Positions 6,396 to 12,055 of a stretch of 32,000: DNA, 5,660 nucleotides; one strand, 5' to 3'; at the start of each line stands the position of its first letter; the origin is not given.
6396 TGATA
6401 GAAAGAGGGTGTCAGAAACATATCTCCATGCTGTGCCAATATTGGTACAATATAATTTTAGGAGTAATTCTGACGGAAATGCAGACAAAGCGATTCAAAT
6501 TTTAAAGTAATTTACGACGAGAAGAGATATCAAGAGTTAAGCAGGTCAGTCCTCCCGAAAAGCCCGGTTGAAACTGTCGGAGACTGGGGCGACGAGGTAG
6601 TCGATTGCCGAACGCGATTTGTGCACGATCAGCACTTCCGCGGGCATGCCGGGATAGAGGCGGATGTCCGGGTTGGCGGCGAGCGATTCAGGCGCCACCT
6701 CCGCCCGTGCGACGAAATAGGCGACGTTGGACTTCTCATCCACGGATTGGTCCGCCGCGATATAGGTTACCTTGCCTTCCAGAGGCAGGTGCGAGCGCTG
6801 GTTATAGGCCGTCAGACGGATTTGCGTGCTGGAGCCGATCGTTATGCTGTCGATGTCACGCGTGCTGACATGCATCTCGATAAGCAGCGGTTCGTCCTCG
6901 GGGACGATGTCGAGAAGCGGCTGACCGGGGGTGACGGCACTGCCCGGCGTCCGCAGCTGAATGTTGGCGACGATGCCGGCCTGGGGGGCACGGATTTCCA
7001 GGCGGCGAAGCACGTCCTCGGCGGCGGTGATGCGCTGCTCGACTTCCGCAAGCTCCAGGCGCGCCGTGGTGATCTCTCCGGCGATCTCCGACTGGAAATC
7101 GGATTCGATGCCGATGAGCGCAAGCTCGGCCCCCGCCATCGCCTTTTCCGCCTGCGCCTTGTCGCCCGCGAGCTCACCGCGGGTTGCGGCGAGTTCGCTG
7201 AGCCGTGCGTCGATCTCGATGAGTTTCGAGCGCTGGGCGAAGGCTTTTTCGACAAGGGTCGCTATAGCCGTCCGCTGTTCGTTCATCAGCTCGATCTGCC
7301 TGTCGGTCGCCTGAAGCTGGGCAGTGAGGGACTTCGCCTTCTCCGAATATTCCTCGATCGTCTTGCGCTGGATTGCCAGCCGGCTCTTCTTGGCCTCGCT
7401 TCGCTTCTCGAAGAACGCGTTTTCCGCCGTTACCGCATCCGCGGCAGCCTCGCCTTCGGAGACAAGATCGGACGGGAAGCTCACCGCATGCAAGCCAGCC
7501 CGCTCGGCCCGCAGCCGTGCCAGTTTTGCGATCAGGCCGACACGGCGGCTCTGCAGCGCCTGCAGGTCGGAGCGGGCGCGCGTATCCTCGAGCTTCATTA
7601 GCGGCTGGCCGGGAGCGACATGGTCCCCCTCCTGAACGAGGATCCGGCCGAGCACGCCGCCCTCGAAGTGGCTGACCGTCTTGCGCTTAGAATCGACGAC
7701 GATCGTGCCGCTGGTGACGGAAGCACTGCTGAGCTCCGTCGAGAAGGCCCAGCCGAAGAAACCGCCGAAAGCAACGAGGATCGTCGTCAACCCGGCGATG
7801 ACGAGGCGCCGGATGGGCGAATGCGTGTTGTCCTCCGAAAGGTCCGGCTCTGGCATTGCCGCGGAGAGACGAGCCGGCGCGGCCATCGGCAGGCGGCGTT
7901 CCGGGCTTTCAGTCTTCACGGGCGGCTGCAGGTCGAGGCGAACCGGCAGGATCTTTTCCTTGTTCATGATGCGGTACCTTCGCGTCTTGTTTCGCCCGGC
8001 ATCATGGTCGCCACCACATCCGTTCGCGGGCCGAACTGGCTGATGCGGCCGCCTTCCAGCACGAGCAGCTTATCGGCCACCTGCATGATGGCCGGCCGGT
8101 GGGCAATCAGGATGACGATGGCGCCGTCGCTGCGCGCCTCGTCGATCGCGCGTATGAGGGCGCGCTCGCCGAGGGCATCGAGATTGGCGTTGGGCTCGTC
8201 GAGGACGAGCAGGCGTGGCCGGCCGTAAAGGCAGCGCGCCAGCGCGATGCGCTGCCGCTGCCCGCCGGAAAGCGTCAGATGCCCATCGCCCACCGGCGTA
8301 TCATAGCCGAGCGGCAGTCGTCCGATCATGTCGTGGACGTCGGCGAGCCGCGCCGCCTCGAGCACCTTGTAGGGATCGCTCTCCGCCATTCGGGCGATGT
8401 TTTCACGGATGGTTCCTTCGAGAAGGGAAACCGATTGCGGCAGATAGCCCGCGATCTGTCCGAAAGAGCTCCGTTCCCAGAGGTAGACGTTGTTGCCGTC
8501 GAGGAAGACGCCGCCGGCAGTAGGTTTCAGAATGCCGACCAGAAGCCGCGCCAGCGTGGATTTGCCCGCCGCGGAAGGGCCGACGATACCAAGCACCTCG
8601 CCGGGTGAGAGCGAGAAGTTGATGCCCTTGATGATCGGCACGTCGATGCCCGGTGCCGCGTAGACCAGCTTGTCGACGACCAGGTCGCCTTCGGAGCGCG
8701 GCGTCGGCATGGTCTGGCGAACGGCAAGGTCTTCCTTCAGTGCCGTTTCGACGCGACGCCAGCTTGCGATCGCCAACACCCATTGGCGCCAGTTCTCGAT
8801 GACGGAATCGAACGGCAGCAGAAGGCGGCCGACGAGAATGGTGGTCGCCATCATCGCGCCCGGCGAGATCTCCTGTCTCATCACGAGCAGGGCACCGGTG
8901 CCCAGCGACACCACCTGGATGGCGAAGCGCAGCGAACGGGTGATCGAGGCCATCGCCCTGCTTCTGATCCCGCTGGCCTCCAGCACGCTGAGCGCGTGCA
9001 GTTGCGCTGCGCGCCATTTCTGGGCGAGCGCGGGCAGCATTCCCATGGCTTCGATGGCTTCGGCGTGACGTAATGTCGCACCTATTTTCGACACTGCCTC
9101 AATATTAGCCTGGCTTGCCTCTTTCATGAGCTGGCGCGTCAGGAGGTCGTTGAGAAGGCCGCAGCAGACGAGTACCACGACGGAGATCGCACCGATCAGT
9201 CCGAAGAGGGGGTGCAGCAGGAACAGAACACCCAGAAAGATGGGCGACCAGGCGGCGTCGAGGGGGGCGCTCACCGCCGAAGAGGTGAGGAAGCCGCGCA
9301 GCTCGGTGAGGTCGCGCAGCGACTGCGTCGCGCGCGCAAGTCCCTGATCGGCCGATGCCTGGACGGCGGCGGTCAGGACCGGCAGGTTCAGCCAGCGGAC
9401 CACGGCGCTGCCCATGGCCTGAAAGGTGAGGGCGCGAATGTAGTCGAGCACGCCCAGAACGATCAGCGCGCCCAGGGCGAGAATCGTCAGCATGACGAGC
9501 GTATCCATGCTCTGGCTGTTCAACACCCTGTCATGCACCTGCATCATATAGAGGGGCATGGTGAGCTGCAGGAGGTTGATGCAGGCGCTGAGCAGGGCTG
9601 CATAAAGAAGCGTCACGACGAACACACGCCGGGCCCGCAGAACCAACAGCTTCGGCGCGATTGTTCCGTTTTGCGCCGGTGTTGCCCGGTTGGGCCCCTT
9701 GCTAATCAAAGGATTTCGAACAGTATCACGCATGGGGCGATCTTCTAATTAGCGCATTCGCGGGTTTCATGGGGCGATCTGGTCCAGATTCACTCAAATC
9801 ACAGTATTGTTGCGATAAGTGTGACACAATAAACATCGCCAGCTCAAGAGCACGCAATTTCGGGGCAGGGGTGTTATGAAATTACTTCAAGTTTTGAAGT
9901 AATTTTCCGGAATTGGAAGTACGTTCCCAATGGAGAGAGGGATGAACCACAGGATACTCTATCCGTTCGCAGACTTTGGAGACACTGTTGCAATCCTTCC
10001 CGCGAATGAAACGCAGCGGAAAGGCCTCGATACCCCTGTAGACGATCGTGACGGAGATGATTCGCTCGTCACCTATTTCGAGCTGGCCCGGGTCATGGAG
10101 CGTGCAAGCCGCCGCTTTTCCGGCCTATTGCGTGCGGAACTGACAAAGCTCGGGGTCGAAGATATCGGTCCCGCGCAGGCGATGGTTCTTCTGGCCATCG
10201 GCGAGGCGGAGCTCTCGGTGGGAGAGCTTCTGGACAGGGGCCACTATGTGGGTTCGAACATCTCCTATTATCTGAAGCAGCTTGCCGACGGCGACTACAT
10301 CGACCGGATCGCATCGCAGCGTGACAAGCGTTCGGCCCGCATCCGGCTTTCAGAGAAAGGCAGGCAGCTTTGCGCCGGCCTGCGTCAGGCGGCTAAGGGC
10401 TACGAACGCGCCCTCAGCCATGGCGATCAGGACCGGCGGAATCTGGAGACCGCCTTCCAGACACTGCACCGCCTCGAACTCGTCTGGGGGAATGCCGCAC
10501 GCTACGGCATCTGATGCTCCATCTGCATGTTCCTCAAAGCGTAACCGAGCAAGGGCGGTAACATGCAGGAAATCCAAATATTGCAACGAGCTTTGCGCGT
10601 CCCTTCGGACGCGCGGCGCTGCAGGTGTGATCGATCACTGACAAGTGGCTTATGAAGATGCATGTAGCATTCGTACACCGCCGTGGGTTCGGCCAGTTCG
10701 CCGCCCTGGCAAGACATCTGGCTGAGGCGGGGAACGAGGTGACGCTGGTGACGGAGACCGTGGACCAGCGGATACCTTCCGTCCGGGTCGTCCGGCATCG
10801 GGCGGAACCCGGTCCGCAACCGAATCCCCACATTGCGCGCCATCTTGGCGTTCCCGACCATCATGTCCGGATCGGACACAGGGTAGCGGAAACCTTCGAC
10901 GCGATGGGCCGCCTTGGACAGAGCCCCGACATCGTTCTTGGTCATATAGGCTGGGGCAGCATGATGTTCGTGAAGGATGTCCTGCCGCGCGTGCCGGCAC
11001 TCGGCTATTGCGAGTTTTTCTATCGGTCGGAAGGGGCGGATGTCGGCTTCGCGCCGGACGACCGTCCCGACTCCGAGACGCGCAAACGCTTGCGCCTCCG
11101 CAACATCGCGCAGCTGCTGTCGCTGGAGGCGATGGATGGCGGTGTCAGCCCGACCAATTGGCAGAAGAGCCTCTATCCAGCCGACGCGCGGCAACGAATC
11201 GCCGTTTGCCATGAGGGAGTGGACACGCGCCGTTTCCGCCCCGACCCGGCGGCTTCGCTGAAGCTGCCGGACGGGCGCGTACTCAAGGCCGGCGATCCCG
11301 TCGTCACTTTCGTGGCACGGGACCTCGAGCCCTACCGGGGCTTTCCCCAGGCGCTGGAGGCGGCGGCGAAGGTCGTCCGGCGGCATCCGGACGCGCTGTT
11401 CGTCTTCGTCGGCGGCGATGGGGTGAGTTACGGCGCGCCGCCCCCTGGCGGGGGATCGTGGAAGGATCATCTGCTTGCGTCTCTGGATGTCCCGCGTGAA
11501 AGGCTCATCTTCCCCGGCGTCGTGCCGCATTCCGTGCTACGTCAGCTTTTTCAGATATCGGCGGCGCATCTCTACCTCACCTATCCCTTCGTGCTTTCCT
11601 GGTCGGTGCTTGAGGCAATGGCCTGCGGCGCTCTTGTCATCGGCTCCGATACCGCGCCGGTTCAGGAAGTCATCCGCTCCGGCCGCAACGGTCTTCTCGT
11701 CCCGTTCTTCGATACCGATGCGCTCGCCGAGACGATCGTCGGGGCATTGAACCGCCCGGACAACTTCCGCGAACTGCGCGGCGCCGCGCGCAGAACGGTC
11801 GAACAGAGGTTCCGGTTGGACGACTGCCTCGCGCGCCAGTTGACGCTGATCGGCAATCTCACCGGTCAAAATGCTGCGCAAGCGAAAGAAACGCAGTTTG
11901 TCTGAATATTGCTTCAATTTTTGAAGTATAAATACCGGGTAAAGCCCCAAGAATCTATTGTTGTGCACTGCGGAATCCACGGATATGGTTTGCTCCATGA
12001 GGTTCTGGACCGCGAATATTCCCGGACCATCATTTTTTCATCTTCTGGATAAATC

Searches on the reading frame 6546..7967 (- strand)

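Call 28: search_protein_families(library=pfam, proteins=[window:6546-7967:-], max_evalue=0.001)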
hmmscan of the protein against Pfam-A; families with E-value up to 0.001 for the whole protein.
window:6546-7967:- (473 aa): 4 families
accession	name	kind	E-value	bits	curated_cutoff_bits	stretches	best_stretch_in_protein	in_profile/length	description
PF13437.12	HlyD_3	-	3.8e-20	73.1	22.2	1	325-426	2-97/106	HlyD family secretion protein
PF16576.10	HlyD_D23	-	3.9e-12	46.4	30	1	297-441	79-212/214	Barrel-sandwich domain of CusB or HlyD membrane-fusion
PF00364.28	Biotin_lipoyl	-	2e-05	24.8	22.1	0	108-137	18-47/73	Biotin-requiring enzyme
PF13533.13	Biotin_lipoyl_2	-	0.00016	21.8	29.8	0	104-127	9-32/32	Biotin-lipoyl like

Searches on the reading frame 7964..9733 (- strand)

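Call 28: search_protein_families(library=pfam, proteins=[window:7964-9733:-], max_evalue=0.001)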
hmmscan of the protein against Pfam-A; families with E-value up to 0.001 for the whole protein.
window:7964-9733:- (589 aa): 5 families
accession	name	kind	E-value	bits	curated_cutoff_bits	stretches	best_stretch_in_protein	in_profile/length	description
PF00005.33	ABC_tran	-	8.1e-31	107.9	25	1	369-515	2-136/137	ABC transporter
PF00664.28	ABC_membrane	-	1.2e-10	42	28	1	43-301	2-267/274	ABC transporter transmembrane region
PF02463.25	SMC_N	-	4.9e-05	23.3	40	1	259-557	135-209/220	RecF/RecN/SMC N terminal domain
PF13191.12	AAA_16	-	0.00025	22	32.6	1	379-514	25-141/167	AAA ATPase domain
PF13304.12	AAA_21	-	0.00082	19.9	27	0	497-550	247-303/304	AAA domain, putative AbiEii toxin, Type IV TA system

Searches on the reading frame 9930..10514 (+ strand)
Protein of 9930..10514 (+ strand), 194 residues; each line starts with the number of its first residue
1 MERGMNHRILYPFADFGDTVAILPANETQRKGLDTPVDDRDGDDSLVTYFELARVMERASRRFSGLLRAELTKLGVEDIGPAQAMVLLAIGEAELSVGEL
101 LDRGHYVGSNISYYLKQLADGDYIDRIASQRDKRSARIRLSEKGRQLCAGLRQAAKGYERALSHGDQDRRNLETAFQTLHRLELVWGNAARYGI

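Call 28: search_protein_families(library=pfam, proteins=[window:9930-10514:+], max_evalue=0.001)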
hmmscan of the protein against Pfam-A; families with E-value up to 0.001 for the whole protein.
window:9930-10514:+ (194 aa): 4 families
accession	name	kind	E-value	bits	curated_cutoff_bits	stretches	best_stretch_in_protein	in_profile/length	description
PF12802.13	MarR_2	-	2.9e-11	43.8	27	1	78-135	2-61/61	MarR family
PF13463.12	HTH_27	-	1.4e-07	32.1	22.2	1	81-144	3-68/68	Winged helix DNA-binding domain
PF01047.28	MarR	-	0.00061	20.1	24.6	0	83-135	5-58/59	MarR family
PF22381.2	Staph_reg_Sar_Rot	-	0.00068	20.1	27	0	84-148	17-82/85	Transcriptional regulator SarA/Rot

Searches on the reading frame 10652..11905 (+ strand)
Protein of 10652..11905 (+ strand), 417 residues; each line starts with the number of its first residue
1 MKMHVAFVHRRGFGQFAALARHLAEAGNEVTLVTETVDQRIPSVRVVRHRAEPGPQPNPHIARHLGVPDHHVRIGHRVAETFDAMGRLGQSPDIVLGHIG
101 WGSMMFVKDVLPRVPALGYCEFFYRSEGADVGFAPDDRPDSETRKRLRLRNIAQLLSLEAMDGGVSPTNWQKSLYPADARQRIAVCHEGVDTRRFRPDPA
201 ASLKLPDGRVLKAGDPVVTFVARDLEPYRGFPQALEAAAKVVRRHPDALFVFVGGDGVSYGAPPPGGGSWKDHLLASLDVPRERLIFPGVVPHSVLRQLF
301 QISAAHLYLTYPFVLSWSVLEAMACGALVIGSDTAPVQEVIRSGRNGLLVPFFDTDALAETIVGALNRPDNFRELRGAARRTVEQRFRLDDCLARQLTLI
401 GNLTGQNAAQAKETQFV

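Call 28: search_protein_families(library=pfam, proteins=[window:10652-11905:+], max_evalue=0.001)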
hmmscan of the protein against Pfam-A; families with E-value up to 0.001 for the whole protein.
window:10652-11905:+ (417 aa): 5 families
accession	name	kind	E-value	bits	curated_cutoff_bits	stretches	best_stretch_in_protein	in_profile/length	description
PF12000.14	Glyco_trans_4_3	-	4.8e-56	189.5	25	1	27-195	2-168/168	Glycosyl transferase family 4 group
PF00534.26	Glycos_transf_1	-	2.9e-18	66.4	26.4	1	212-379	12-169/172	Glycosyl transferases group 1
PF13692.12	Glyco_trans_1_4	-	3.5e-16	60.2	27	1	216-367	2-141/142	Glycosyl transferases group 1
PF13524.12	Glyco_trans_1_2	-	1.7e-07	31.7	25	1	255-391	22-137/144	Glycosyl transferase-like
PF13439.12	Glyco_transf_4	-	2.6e-05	24.7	28.5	1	18-194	10-170/170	Glycosyltransferase Family 4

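Call 76: search_protein_families(library=ncbifam, proteins=[window:10652-11905:+], max_evalue=0.01)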
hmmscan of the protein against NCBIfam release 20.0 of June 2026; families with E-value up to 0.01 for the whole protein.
window:10652-11905:+ (417 aa): 18 families
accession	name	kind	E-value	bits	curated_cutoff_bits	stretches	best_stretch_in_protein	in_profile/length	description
NF041876.1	EPS_EpsE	equivalog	1e-19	71.1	400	1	177-390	182-383/389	exopolysaccharide biosynthesis GT4 family glycosyltransferase EpsE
TIGR04063.1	stp3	hypoth_equivalog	6.3e-18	64.8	442.05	1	180-386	179-378/397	TIGR04063 family PEP-CTERM/XrtA system glycosyltransferase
TIGR04047.1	MSMEG_0565_glyc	hypoth_equivalog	1.3e-14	54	259.85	1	170-392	149-363/373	MSMEG_0565 family glycosyltransferase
TIGR03088.1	stp2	hypoth_equivalog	2.4e-13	49.9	409.05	1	316-395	286-365/374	TIGR03088 family PEP-CTERM/XrtA system glycosyltransferase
TIGR03449.1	mycothiol_MshA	equivalog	2.2e-12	46.6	462.5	1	174-379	182-380/406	D-inositol-3-phosphate glycosyltransferase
TIGR03999.1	thiol_BshA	equivalog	6.9e-12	45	273.7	1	178-394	164-364/375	N-acetyl-alpha-D-glucosaminyl L-malate synthase BshA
TIGR02149.1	glgA_Coryne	subfamily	1.4e-09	37.6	302.4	1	174-391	162-378/391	glycogen synthase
NF053787.1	GlcN_PG_synth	equivalog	1.5e-07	30.6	480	1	319-397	278-353/361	N-acetylglucosaminyl phosphatidylglycerol synthase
TIGR02472.1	sucr_P_syn_N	equivalog_domain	1.1e-06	27.7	576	1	309-397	349-435/439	sucrose-phosphate synthase, putative, glycosyltransferase domain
TIGR04157.1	glyco_rSAM_CFB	subfamily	2.3e-06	26.9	400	1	181-390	193-396/406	TIGR04157 family glycosyltransferase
TIGR03087.1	stp1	hypoth_equivalog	1.5e-05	24.3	316.65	1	319-398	315-392/397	TIGR03087 family PEP-CTERM/XrtA system glycosyltransferase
NF053513.1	Gtran_IagA_BgsA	equivalog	2.1e-05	23.7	460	1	165-345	110-278/333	LTA glycolipid anchor biosynthesis glycosyltransferase, IagA/BgsA family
NF038298.1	EPS_HpsO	equivalog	2.4e-05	23.3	575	1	319-383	305-367/388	hormogonium polysaccharide biosynthesis glycosyltransferase HpsO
TIGR04005.1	wcaL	equivalog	0.00023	20.1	537.6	1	318-397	320-399/406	colanic acid biosynthesis glycosyltransferase WcaL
NF038295.1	EPS_HpsP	equivalog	0.00033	19.8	550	1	212-396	204-379/388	hormogonium polysaccharide biosynthesis glycosyltransferase HpsP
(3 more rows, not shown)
